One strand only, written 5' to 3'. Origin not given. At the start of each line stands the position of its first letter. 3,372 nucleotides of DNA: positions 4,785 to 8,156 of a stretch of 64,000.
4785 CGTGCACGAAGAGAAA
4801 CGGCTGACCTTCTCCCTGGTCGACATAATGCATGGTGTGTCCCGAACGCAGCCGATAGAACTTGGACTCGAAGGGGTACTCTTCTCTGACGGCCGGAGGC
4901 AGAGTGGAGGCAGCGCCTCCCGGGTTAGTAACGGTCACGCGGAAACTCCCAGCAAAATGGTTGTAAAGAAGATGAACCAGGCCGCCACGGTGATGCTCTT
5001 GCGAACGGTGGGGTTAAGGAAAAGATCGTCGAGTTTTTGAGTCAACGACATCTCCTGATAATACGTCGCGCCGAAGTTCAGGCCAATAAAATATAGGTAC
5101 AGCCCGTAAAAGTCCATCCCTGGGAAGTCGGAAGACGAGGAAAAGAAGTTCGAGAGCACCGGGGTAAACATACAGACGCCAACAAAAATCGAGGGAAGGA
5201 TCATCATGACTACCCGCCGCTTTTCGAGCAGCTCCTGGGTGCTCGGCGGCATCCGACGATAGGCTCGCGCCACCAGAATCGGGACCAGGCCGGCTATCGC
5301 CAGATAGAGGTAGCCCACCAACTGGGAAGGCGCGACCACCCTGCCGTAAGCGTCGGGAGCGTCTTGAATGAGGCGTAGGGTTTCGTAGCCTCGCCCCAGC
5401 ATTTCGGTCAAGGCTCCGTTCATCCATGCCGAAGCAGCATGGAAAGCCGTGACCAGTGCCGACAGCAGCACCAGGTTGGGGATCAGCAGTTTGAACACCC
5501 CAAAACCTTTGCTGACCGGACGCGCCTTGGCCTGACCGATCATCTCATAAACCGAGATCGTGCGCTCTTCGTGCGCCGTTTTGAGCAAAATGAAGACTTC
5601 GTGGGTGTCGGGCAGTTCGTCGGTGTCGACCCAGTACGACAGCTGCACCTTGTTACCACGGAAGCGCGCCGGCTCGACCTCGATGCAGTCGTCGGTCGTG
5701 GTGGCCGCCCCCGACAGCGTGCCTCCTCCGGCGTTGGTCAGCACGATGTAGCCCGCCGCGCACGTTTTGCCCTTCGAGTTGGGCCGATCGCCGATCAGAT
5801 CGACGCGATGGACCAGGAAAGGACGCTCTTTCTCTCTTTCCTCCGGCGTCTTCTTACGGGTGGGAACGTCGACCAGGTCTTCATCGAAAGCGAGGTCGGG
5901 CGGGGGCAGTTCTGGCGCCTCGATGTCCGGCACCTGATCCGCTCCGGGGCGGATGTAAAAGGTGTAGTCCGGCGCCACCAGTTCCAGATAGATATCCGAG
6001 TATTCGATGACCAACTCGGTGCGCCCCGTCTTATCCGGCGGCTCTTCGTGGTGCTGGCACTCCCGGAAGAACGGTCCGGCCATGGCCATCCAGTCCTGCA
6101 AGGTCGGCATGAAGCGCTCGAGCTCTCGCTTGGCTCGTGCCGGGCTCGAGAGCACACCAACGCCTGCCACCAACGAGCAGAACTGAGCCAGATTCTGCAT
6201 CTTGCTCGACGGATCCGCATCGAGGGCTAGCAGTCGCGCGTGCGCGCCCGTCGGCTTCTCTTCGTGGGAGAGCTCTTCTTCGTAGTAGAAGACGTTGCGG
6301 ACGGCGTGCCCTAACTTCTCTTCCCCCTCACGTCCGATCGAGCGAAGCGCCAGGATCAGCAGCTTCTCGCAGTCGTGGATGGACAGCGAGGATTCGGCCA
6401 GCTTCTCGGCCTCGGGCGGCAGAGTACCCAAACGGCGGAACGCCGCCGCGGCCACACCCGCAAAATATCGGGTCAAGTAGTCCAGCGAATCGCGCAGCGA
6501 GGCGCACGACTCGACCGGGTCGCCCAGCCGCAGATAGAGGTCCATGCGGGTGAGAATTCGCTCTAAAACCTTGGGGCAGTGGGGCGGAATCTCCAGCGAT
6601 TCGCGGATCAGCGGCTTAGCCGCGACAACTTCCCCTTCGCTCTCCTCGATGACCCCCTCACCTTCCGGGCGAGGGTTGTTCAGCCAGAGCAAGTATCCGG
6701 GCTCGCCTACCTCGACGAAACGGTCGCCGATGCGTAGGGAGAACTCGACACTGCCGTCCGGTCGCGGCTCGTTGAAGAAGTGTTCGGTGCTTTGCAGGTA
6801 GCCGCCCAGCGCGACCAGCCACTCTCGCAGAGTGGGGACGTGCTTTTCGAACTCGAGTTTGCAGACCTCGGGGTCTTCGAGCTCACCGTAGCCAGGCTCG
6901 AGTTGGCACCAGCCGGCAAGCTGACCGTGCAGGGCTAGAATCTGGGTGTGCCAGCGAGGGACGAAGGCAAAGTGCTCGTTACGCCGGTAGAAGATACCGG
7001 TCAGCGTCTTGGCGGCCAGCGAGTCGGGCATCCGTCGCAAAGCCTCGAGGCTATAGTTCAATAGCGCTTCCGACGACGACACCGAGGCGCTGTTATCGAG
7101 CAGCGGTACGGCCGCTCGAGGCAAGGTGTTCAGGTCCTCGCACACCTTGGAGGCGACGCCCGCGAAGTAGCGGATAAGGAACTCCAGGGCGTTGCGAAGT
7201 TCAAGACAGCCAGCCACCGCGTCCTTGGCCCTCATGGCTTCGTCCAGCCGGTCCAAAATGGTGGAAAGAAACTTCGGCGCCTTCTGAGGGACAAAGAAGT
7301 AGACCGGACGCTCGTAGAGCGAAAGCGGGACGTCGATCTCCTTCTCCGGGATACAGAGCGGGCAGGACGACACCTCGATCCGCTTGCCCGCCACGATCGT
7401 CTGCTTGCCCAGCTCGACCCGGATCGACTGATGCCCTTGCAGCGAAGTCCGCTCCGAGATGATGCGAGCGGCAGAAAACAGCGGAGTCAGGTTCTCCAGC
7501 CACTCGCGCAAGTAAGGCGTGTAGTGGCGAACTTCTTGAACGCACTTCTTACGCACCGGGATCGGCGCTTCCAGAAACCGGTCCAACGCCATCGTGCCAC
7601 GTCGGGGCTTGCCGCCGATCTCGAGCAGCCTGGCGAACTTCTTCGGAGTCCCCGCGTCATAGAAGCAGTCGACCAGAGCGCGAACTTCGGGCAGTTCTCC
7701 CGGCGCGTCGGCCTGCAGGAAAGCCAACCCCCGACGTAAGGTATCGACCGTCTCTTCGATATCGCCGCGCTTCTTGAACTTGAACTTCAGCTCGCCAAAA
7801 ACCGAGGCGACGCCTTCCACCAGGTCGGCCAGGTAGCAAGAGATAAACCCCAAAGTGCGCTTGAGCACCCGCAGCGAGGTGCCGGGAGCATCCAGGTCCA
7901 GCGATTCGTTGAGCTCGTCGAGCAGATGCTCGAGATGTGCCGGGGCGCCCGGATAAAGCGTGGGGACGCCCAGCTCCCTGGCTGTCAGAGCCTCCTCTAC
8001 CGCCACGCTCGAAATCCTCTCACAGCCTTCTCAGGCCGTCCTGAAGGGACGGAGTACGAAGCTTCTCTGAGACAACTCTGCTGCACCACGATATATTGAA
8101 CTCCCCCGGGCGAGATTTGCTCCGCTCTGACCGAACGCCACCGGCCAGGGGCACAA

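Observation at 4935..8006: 1023-aa internally duplicated, membrane-anchored protein family (two copies flanking oleBCD) with no recognisable domains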

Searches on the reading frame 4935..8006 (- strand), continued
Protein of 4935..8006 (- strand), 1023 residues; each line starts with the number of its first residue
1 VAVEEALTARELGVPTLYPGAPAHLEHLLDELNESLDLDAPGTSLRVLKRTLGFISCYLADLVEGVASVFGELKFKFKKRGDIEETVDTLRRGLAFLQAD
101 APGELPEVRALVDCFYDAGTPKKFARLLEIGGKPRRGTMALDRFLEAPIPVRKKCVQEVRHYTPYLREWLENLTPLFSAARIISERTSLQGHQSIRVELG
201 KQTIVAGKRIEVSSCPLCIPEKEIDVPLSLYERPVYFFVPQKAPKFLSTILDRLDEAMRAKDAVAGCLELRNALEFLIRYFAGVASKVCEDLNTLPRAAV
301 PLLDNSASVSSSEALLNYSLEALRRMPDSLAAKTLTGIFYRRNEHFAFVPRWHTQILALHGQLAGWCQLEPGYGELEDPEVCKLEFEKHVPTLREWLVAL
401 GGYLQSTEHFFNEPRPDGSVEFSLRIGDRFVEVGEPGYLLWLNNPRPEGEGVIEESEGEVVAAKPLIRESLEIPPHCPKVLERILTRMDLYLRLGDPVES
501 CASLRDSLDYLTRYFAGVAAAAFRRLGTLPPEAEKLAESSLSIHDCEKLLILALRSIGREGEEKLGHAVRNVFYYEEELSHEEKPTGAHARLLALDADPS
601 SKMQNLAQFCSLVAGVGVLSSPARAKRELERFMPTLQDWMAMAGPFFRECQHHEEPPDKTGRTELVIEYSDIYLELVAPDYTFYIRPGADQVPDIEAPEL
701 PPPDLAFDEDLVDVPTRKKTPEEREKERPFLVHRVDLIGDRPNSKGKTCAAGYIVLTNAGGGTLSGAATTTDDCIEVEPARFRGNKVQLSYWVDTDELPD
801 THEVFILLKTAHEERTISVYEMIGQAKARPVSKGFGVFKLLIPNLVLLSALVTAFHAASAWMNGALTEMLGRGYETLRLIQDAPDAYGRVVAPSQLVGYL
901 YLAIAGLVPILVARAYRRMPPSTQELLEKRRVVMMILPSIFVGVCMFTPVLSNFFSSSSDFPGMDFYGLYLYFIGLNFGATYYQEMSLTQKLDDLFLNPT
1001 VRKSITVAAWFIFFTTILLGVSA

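Call 49: find_encoding_contigs(protein=P0017, flank=10000, max_places=2)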
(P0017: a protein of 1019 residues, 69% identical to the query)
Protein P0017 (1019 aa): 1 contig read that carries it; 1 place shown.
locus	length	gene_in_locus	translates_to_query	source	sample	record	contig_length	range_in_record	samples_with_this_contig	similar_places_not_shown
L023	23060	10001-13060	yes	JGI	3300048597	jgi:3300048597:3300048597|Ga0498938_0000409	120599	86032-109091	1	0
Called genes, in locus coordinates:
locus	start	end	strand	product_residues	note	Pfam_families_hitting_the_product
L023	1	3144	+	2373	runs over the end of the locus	PF00109:ketoacyl-synt, PF02801:Ketoacyl-synt_C, PF00109:ketoacyl-synt, PF16197:KAsynt_C_assoc, PF00698:Acyl_transf_1 (weak), PF07977:FabA, PF22818:ApeI-like (faint), PF07977:FabA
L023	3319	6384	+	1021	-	-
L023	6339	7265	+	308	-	PF00561:Abhydrolase_1, PF12146:Hydrolase_4 (faint), PF12697:Abhydrolase_6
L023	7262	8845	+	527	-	PF00501:AMP-binding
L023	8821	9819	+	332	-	PF01073:3Beta_HSD, PF01370:Epimerase, PF04321:RmlD_sub_bind, PF05368:NmrA (weak), PF16363:GDP_Man_Dehyd, PF13460:NAD_binding_10, PF07993:NAD_binding_4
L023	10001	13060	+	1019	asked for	-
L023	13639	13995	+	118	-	-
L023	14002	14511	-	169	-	-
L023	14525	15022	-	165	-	PF00263:Secretin (weak)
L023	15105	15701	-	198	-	-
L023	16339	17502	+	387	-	PF00512:HisKA, PF02518:HATPase_c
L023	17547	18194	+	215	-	PF00072:Response_reg, PF00486:Trans_reg_C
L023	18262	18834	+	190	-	-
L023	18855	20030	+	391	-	PF00656:Peptidase_C14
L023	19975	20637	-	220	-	-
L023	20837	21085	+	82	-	-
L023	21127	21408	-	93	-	PF20969:MASE11 (weak)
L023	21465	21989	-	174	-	PF02417:Chromate_transp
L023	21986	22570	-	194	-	PF02417:Chromate_transp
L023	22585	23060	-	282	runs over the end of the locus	-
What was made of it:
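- Checked: The pfaC-X-oleBCD-X' layout recurs in an independent JGI assembly (call 49).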

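Call 54: search_protein_families(library=pfam, proteins=[L001:19729-22089:-, L001:22206-22616:-], max_evalue=0.001)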
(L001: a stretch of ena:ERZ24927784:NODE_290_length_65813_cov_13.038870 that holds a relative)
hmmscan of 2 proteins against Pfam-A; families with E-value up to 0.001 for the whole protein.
L001:19729-22089:- (786 aa): 0 families

L001:22206-22616:- (136 aa): 0 families

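Call 56: fold_search(model_id=the predicted structure, library=pdb)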
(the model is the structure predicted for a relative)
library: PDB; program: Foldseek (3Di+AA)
matches with E <= 10: 563; with E <= 0.001: 0
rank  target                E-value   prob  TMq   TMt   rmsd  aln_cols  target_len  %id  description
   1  4zmh_A                1.9e-02  0.85  0.07  0.08  24.9       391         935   12  Crystal structure of a five-domain GH115 alpha-Glucuronidase from the Marine Bacterium Saccharophagus degradans 2-40T (released 2016-05-04)
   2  6tqt                  2.4e-02  1.00  0.07  0.39  12.3       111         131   19  The crystal structure of the MSP domain of human MOSPD2. (released 2020-11-18)
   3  6tqs_B                2.8e-02  1.00  0.07  0.40  12.3       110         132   18  The crystal structure of the MSP domain of human MOSPD2 in complex with the conventional FFAT motif of ORP1. (released 2020-11-18)
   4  6tqs_C                3.7e-02  1.00  0.07  0.39  12.3       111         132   19  The crystal structure of the MSP domain of human MOSPD2 in complex with the conventional FFAT motif of ORP1. (released 2020-11-18)
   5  6tqu_A                4.3e-02  1.00  0.07  0.42  11.8       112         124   17  The crystal structure of the MSP domain of human MOSPD2 in complex with the Phospho-FFAT motif of STARD3. (released 2020-11-18)
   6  4zmh_B                4.5e-02  0.72  0.07  0.08  26.3       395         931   12  Crystal structure of a five-domain GH115 alpha-Glucuronidase from the Marine Bacterium Saccharophagus degradans 2-40T (released 2016-05-04)
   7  6tqu_B                4.9e-02  1.00  0.07  0.42  12.2       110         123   18  The crystal structure of the MSP domain of human MOSPD2 in complex with the Phospho-FFAT motif of STARD3. (released 2020-11-18)
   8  6tqs_A                5.3e-02  1.00  0.07  0.39  12.2       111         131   19  The crystal structure of the MSP domain of human MOSPD2 in complex with the conventional FFAT motif of ORP1. (released 2020-11-18)
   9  6tqs_D                6.0e-02  1.00  0.07  0.41  12.3       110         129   18  The crystal structure of the MSP domain of human MOSPD2 in complex with the conventional FFAT motif of ORP1. (released 2020-11-18)
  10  6tqs_E                6.0e-02  1.00  0.07  0.41  12.3       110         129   18  The crystal structure of the MSP domain of human MOSPD2 in complex with the conventional FFAT motif of ORP1. (released 2020-11-18)
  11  6tqs_F                9.6e-02  1.00  0.07  0.40  12.2       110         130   18  The crystal structure of the MSP domain of human MOSPD2 in complex with the conventional FFAT motif of ORP1. (released 2020-11-18)
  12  6nps_A                1.0e-01  1.00  0.06  0.07   2.6        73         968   19  Crystal structure of GH115 enzyme AxyAgu115A from Amphibacillus xylanus (released 2020-07-15)
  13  6nps_B                1.2e-01  1.00  0.06  0.07   2.6        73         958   19  Crystal structure of GH115 enzyme AxyAgu115A from Amphibacillus xylanus (released 2020-07-15)
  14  7sqc_2A               1.6e-01  1.00  0.07  0.09   5.9       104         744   18  Ciliary C1 central pair apparatus isolated from Chlamydomonas reinhardtii (released 2022-04-13)
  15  6xt9_I                1.7e-01  0.41  0.07  0.09  34.8       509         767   10  Subunits BBS 1,4,8,9,18 of the human BBSome complex (released 2020-01-29)
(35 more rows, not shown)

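Call 91: search_protein_families(library=ncbifam, proteins=[L001:19729-22089:-], max_evalue=0.1)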
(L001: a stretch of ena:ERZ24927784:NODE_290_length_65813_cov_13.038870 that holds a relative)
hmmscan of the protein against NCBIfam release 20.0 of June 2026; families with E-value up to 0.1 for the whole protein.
L001:19729-22089:- (786 aa): 0 families

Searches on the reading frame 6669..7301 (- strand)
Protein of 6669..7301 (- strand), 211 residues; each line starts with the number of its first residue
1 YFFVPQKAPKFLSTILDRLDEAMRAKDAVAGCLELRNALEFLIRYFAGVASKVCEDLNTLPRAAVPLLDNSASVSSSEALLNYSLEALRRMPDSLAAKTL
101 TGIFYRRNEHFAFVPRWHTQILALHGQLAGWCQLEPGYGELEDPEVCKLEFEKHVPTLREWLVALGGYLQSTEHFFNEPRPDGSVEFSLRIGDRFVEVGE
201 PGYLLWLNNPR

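Call 71: predict_structure(alignment_id=A2)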
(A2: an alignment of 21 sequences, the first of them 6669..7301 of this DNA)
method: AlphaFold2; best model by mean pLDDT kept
length: 211 residues; sequences in the alignment: 21
mean_pLDDT: 92.1   pTM: 0.91
mean pLDDT of the five models: 92.1, 91.7, 91.6, 91.4, 90.5
residues with pLDDT >= 90: 172; 70-90: 35; 50-70: 4; < 50: 0
segments of 3 or more residues with pLDDT < 50: none
pLDDT, mean of each block of 10 residues (from residue 1): 85 95 94 95 97 96 95 95 96 91 94 92 86 86 90 94 93 95 95 93 84 56
secondary structure, 60 per line:
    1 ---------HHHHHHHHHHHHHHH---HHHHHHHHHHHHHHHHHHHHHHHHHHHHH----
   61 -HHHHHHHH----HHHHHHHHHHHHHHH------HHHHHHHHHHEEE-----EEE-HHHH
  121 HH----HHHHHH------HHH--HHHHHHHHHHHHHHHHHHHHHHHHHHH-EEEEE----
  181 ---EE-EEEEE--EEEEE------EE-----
elements in order: H10-24 H28-56 H62-69 H74-88 H95-104 E105-107 E113-115 H117-122 H127-132 H144-170 E172-176 E187-191 E194-198

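Call 88: search_protein_families(library=pfam, alignment_id=A2, max_evalue=10)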
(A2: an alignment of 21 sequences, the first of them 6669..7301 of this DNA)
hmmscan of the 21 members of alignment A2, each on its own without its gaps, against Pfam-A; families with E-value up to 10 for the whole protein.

A. member 1, window:6669-7301:- (211 aa): 0 families

B. families by the number of members that match (of 21 scanned): 8 families
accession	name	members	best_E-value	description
PF12625.12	Arabinose_bd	1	0.022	Arabinose-binding domain of AraC transcription regulator, N-term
PF15477.11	SMAP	1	0.044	Small acidic protein family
PF23368.1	DUF7092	1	0.07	Domain of unknown function (DUF7092)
PF06855.17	YozE_SAM_like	1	0.1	YozE SAM-like fold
PF23153.1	Aip3p_Bud6_N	1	0.12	Aip3p/Bud6 N-terminal domain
PF00043.30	GST_C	1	0.14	Glutathione S-transferase, C-terminal domain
PF22948.1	MINAR1_N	1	0.16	MINAR1, N-terminal helical domain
PF13428.12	TPR_14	1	5.9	Tetratricopeptide repeat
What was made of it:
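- On HEPN superfamily: hmmscan of 21 R-domains at E<=10 gave no HEPN family (call 88).
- Tried and rejected: A lenient Pfam scan of 21 isolated R-domains gave only scattered chance hits (call 88).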
